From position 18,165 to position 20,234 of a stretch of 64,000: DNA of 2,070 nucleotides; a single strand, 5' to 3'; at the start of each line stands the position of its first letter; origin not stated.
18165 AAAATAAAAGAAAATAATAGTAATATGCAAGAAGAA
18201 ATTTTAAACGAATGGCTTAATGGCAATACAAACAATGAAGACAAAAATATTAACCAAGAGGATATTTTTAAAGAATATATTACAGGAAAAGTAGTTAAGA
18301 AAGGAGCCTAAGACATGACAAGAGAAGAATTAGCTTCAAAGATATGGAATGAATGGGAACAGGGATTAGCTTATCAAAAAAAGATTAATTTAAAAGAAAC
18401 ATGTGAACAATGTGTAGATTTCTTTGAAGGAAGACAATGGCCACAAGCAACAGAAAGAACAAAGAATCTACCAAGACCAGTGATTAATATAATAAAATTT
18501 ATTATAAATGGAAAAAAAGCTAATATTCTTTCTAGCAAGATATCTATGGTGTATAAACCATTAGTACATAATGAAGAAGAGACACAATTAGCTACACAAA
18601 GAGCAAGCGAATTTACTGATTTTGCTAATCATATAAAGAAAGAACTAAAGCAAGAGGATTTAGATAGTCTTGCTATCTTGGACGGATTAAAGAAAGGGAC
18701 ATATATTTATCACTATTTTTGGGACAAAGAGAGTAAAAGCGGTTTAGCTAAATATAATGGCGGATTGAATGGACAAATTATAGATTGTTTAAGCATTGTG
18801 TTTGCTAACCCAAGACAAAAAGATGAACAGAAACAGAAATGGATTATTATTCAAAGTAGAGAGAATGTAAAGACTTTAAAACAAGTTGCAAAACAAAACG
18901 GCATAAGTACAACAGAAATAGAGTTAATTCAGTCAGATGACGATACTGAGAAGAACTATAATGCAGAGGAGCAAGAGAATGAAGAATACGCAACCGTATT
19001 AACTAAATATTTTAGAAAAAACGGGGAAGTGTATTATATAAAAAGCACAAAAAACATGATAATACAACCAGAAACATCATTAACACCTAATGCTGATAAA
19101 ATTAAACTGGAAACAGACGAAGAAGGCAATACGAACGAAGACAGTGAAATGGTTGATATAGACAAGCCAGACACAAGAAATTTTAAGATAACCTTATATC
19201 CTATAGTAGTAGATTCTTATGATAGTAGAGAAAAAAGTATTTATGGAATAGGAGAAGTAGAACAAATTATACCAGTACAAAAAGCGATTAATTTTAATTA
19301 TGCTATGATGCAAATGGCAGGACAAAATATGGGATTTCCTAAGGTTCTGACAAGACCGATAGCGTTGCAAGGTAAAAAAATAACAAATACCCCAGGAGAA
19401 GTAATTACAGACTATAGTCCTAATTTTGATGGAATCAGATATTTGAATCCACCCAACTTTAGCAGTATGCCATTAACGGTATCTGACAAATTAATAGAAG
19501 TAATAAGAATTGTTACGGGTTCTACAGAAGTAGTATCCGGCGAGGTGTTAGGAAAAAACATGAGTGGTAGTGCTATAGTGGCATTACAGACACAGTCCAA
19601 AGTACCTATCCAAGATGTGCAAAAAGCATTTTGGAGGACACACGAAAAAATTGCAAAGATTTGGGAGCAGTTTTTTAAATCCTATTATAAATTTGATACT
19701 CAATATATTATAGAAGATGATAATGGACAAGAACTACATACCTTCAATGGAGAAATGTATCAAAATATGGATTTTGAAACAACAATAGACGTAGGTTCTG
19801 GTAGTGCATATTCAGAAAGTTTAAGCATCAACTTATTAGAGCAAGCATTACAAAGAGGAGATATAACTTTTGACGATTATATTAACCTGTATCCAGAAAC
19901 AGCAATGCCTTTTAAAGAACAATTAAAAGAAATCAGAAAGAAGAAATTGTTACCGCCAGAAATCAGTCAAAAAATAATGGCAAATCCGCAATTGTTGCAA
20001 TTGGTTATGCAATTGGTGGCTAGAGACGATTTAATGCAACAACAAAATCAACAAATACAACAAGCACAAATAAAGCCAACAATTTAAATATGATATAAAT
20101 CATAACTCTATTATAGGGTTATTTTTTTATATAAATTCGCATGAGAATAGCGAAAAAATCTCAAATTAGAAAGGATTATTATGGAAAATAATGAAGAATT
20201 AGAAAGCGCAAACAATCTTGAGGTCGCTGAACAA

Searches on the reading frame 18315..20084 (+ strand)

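Call 8: search_protein_families(library=pfam, proteins=[window:18315-20084:+], max_evalue=0.001)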
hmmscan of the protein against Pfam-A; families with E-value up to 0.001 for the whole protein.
window:18315-20084:+ (590 aa): 1 family
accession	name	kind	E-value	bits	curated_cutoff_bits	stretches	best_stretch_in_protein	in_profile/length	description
PF16510.12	P22_portal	-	1.5e-12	47.3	26.1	1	292-585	274-588/594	Phage P22-like portal protein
